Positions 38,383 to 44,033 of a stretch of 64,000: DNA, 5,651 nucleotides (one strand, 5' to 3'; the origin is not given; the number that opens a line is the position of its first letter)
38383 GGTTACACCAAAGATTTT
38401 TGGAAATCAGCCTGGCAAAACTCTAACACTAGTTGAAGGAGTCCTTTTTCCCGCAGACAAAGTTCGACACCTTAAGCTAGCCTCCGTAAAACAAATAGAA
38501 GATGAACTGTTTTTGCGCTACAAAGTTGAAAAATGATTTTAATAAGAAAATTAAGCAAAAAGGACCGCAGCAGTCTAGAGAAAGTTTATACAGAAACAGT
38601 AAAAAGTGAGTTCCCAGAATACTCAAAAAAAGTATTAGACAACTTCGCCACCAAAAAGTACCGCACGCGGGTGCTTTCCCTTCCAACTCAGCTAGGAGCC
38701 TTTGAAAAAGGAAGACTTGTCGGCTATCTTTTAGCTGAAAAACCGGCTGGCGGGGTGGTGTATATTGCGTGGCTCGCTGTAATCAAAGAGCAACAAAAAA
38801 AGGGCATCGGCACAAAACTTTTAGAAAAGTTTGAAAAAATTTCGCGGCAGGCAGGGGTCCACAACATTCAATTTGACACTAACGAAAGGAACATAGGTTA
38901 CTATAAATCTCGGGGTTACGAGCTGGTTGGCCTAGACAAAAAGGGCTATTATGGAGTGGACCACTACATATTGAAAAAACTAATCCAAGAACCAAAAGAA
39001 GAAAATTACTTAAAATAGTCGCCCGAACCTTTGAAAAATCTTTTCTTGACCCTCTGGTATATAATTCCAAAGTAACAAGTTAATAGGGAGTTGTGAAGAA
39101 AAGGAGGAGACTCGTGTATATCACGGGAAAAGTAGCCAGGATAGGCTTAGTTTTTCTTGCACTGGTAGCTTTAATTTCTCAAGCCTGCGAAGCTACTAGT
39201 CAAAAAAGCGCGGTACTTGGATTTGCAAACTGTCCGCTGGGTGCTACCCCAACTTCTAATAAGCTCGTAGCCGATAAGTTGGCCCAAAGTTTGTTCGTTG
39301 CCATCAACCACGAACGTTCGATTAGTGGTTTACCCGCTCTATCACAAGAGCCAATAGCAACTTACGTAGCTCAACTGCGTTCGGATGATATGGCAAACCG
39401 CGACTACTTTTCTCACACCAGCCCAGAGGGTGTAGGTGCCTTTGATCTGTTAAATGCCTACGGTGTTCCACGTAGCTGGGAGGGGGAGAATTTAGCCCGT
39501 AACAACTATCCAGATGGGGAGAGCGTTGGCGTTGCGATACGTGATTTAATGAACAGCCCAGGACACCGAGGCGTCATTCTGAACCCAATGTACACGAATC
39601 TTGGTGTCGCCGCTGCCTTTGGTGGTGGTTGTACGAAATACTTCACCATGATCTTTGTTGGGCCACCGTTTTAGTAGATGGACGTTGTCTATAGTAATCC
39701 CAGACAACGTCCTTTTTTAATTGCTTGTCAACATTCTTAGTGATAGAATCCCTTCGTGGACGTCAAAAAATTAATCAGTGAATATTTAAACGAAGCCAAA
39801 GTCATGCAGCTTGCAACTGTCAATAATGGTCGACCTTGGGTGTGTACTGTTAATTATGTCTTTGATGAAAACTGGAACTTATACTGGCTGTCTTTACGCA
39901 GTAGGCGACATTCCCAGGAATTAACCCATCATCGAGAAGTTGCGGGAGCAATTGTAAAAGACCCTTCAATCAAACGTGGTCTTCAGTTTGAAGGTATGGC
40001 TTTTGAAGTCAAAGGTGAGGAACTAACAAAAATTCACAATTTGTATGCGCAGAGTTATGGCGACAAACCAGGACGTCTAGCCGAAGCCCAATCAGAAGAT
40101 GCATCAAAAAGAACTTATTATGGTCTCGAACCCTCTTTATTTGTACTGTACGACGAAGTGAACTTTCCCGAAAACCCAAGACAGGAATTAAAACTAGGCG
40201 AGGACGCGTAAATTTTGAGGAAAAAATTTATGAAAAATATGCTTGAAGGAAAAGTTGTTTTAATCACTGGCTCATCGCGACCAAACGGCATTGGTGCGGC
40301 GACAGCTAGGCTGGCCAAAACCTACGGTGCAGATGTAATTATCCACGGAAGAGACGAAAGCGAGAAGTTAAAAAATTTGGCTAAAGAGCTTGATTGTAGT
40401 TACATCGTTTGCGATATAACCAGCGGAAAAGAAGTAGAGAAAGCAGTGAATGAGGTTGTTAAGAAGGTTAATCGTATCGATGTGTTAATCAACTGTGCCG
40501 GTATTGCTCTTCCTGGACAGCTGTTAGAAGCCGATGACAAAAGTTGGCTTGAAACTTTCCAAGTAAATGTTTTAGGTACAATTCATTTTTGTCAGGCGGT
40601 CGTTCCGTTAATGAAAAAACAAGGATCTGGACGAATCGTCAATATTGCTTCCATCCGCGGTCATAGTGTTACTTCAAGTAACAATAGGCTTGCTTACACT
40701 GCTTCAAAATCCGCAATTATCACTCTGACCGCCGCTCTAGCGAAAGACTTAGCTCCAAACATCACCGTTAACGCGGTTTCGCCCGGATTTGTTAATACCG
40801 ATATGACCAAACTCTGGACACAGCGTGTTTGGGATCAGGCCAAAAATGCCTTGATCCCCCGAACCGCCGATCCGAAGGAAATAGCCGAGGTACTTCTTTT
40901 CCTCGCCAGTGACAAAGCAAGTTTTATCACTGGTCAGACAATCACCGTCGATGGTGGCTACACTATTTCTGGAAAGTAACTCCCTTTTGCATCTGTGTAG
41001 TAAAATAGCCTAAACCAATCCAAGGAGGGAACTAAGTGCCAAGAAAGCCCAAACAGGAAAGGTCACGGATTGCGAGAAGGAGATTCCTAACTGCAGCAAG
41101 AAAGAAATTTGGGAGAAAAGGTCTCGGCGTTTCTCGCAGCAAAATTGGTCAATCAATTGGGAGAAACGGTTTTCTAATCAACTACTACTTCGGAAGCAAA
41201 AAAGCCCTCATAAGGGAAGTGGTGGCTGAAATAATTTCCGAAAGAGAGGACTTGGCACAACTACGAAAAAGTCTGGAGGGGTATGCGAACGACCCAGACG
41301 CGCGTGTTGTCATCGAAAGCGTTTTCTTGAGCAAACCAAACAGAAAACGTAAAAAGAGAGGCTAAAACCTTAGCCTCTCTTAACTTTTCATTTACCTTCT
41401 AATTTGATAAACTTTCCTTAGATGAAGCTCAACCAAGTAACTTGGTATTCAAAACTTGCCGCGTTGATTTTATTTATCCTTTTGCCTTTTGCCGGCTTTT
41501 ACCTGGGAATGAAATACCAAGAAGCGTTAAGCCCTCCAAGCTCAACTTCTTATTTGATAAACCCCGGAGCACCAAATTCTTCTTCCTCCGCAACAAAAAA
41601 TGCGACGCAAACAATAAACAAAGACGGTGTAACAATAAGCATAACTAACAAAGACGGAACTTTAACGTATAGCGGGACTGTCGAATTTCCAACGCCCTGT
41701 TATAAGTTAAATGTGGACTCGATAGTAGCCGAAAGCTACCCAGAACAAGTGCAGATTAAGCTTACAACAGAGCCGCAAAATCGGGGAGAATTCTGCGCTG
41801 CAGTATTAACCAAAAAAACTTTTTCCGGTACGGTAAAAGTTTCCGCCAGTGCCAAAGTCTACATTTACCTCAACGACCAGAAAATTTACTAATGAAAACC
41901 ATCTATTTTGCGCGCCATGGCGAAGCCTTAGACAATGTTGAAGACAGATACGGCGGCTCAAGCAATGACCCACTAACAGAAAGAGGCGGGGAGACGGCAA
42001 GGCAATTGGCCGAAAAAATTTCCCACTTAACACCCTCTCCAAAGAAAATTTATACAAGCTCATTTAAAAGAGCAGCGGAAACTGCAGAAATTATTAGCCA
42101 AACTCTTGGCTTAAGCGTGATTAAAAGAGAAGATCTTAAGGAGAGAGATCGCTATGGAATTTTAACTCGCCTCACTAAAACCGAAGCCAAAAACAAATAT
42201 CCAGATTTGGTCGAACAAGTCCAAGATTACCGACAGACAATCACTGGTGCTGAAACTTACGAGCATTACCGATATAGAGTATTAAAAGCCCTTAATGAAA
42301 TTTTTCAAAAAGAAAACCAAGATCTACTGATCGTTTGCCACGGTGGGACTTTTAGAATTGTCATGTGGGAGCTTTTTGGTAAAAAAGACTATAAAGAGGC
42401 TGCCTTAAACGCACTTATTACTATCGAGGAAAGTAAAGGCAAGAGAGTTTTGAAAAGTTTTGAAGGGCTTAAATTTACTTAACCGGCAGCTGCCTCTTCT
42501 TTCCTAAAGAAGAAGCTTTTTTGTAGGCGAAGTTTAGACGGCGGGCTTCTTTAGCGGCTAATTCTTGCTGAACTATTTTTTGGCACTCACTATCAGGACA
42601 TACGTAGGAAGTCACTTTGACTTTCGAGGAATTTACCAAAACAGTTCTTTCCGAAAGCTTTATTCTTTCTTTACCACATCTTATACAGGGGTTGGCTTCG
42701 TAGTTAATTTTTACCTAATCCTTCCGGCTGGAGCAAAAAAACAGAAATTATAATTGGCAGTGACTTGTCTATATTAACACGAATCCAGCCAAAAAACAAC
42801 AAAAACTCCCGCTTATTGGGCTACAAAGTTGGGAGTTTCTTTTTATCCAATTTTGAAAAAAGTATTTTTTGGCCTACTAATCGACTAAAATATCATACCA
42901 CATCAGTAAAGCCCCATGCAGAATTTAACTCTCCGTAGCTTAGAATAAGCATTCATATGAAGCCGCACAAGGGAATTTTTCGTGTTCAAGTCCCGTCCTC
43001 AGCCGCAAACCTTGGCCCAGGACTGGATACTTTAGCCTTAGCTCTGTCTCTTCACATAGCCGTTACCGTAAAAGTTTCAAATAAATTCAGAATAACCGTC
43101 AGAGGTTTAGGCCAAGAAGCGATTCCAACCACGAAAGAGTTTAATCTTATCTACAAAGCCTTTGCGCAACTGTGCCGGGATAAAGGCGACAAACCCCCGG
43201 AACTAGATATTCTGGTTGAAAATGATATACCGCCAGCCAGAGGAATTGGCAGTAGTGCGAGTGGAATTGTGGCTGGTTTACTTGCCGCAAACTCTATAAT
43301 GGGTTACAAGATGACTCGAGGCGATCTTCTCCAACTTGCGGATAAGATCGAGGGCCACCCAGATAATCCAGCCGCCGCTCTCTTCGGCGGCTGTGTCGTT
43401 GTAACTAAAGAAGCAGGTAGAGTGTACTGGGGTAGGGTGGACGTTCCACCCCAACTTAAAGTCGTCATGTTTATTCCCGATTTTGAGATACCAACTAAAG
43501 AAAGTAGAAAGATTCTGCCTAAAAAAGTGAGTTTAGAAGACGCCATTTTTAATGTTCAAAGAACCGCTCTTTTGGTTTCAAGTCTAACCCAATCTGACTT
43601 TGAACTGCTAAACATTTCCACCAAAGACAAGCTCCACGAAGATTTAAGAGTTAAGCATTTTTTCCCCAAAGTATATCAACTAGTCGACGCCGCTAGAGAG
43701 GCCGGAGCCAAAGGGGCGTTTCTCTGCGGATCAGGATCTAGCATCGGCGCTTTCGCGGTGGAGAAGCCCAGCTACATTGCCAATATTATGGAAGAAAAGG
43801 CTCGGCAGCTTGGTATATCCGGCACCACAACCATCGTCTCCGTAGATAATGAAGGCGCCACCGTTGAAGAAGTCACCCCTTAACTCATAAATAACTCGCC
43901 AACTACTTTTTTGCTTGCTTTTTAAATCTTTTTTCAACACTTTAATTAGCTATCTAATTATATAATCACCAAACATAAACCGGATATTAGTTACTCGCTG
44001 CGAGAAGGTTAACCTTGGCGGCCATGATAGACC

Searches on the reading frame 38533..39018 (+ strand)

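Call 91: search_protein_families(library=pfam, proteins=[window:38533-39018:+], max_evalue=0.0001)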
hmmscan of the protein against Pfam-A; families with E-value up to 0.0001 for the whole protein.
window:38533-39018:+ (161 aa): 4 families
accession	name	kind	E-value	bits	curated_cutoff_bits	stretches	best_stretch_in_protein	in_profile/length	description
PF00583.31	Acetyltransf_1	-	9.3e-15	55.4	20.7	1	49-129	31-116/116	Acetyltransferase (GNAT) family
PF13508.13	Acetyltransf_7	-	2.2e-10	41.2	27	1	56-130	8-83/84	Acetyltransferase (GNAT) domain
PF13673.13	Acetyltransf_10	-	6.5e-09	36.3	23.6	1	41-134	20-112/128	Acetyltransferase (GNAT) domain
PF13420.13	Acetyltransf_4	-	4.7e-06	27.2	24.3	1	4-146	1-151/155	Acetyltransferase (GNAT) domain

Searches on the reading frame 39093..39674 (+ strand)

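Call 91: search_protein_families(library=pfam, proteins=[window:39093-39674:+], max_evalue=0.0001)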
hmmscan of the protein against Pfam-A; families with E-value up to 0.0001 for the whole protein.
window:39093-39674:+ (193 aa): 1 family
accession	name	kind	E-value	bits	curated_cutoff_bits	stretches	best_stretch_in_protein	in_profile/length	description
PF00188.32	CAP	-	3.5e-14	54.1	21.1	1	70-188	3-117/117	Cysteine-rich secretory protein family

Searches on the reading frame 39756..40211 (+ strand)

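Call 91: search_protein_families(library=pfam, proteins=[window:39756-40211:+], max_evalue=0.0001)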
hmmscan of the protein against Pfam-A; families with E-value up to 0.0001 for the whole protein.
window:39756-40211:+ (151 aa): 2 families
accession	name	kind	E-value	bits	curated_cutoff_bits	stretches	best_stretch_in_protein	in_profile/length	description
PF01243.27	PNPOx_N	-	2.4e-09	38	28.1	1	5-126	3-113/120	Pyridoxamine 5'-phosphate oxidase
PF12900.13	Pyridox_ox_2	-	6.9e-05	23.3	27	1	8-101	6-107/140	Pyridoxamine 5'-phosphate oxidase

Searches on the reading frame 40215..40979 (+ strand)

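Call 91: search_protein_families(library=pfam, proteins=[window:40215-40979:+], max_evalue=0.0001)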
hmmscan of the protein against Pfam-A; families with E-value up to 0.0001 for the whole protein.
window:40215-40979:+ (254 aa): 6 families
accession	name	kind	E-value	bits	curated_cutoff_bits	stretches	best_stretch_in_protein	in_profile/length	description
PF13561.12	adh_short_C2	-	1.6e-66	224.7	27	1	21-250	3-236/236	Enoyl-(Acyl carrier protein) reductase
PF00106.31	adh_short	-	4.6e-52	176.8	26.6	1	13-203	1-192/195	short chain dehydrogenase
PF08659.16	KR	-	4.4e-09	36.9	22.6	1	15-181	3-169/180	KR domain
PF01370.27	Epimerase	-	1.6e-06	28.2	20.9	1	16-179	2-160/240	NAD dependent epimerase/dehydratase family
PF00107.32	ADH_zinc_N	-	6.2e-05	23.4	31.8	1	25-97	1-68/129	Zinc-binding dehydrogenase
PF23441.1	SDR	-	7.3e-05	22.7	27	0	63-248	65-254/258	SDR-like rossmann domain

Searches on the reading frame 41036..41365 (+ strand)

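Call 91: search_protein_families(library=pfam, proteins=[window:41036-41365:+], max_evalue=0.0001)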
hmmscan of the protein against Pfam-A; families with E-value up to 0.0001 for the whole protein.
window:41036-41365:+ (109 aa): 1 family
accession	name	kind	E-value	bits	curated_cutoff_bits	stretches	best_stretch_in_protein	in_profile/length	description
PF00440.29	TetR_N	-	2.9e-05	24.2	24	1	18-62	2-47/47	Bacterial regulatory proteins, tetR family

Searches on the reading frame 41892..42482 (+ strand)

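Call 91: search_protein_families(library=pfam, proteins=[window:41892-42482:+], max_evalue=0.0001)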
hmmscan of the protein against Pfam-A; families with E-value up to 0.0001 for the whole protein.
window:41892-42482:+ (196 aa): 1 family
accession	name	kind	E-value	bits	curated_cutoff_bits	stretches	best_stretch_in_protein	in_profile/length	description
PF00300.27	His_Phos_1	-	5.9e-36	124.4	21.7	1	4-165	1-162/194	Histidine phosphatase superfamily (branch 1)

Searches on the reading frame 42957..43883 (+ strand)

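Call 13: search_protein_families(library=pfam, proteins=[window:42957-43883:+], max_evalue=0.01)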
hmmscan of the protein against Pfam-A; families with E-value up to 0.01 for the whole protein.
window:42957-43883:+ (308 aa): 3 families
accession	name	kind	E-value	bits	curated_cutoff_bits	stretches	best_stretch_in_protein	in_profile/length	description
PF00288.32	GHMP_kinases_N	-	4.6e-19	68.9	22.3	1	63-145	1-87/87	GHMP kinases N terminal domain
PF08544.19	GHMP_kinases_C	-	1.8e-07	31.9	21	1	216-271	11-69/85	GHMP kinases C terminal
PF22700.2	MVD-like_N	-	3.7e-07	30.4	27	1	32-133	33-133/157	Diphosphomevalonate decarboxylase-like N-terminal domain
